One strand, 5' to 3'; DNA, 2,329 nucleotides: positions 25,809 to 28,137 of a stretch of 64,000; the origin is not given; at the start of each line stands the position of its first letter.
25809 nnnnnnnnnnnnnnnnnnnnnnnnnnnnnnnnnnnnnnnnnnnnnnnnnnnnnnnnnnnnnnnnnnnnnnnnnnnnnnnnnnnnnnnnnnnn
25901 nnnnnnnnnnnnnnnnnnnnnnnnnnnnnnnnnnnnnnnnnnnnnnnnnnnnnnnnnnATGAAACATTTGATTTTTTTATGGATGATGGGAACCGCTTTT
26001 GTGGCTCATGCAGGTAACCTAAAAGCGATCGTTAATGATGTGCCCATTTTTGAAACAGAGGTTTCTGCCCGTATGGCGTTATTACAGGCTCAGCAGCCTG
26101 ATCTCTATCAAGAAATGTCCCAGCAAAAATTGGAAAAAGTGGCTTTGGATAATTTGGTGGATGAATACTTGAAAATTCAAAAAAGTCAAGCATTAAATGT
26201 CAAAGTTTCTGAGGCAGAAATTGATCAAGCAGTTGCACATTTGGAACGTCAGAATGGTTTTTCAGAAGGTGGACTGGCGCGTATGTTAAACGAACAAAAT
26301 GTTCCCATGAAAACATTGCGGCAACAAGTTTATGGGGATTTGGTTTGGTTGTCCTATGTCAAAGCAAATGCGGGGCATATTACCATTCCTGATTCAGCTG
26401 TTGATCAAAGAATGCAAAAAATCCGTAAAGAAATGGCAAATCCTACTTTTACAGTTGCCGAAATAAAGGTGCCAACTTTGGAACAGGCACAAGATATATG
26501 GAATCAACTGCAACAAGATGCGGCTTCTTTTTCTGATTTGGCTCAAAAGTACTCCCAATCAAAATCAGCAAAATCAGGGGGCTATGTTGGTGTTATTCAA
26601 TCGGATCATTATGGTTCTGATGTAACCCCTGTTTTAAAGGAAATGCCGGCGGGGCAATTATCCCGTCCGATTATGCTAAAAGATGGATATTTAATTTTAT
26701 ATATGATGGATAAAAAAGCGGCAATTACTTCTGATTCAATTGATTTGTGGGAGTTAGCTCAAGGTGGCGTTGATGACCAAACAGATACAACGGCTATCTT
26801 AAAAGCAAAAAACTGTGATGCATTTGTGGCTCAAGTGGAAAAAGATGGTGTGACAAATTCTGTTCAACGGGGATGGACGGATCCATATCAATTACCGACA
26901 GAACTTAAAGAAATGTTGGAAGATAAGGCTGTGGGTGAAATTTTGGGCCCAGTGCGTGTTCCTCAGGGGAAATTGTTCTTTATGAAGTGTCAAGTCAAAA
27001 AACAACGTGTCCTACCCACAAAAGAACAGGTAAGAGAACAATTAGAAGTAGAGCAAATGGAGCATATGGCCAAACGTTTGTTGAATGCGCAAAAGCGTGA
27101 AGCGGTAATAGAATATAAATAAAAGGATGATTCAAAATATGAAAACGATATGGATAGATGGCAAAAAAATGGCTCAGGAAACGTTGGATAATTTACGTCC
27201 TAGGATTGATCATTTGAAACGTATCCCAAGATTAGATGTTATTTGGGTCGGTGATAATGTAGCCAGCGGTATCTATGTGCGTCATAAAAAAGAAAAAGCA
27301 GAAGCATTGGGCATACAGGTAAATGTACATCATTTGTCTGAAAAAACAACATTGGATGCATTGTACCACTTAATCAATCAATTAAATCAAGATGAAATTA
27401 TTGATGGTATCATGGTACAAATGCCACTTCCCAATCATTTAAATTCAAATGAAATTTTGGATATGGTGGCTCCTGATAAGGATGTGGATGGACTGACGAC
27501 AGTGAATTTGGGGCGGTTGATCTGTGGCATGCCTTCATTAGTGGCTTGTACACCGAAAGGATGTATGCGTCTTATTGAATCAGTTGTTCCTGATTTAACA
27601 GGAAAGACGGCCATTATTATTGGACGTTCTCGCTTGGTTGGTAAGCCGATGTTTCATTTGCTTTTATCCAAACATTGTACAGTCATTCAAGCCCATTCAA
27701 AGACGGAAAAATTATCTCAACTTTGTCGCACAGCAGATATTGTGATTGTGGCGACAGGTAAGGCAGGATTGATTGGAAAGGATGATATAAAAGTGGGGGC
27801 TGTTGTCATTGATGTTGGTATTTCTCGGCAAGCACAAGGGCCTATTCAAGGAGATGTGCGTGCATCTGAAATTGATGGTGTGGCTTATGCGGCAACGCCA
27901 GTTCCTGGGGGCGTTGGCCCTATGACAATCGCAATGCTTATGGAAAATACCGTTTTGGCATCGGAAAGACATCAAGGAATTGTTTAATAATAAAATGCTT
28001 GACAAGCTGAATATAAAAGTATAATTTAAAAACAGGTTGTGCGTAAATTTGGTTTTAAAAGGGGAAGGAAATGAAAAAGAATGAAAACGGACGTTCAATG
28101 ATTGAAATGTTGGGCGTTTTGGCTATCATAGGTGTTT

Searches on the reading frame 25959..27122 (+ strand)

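Call 63: search_protein_families(library=pfam, proteins=[window:25959-27122:+], max_evalue=0.00001)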
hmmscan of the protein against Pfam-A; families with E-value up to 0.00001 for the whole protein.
window:25959-27122:+ (387 aa): 6 families
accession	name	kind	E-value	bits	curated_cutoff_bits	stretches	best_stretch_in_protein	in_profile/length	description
PF00639.27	Rotamase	-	1.8e-16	61.3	21.7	1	172-251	17-97/97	PPIC-type PPIASE domain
PF13145.12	Rotamase_2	-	2.8e-11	44.7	27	1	153-254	11-110/121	PPIC-type PPIASE domain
PF13624.11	SurA_N_3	-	7e-10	39.4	27.2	1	6-129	27-157/162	SurA-like N-terminal domain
PF13616.12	Rotamase_3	-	8.7e-10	39.6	22.5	1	165-253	28-116/116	PPIC-type PPIASE domain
PF09312.16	SurA_N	-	4.3e-09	37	30.8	1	22-128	5-112/118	SurA N-terminal domain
PF13623.11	SurA_N_2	-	8.6e-07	29.4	28.5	1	7-102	28-130/145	SurA-like N-terminal domain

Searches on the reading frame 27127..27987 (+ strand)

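Call 63: search_protein_families(library=pfam, proteins=[window:27127-27987:+], max_evalue=0.00001)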
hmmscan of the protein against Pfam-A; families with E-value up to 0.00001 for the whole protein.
window:27127-27987:+ (286 aa): 2 families
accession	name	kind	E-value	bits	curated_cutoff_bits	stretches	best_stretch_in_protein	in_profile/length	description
PF02882.25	THF_DHG_CYH_C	-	1.1e-59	200.8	27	1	125-282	2-159/160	Tetrahydrofolate dehydrogenase/cyclohydrolase, NAD(P)-binding domain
PF00763.28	THF_DHG_CYH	-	2e-33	115.5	32.8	1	10-121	1-115/115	Tetrahydrofolate dehydrogenase/cyclohydrolase, catalytic domain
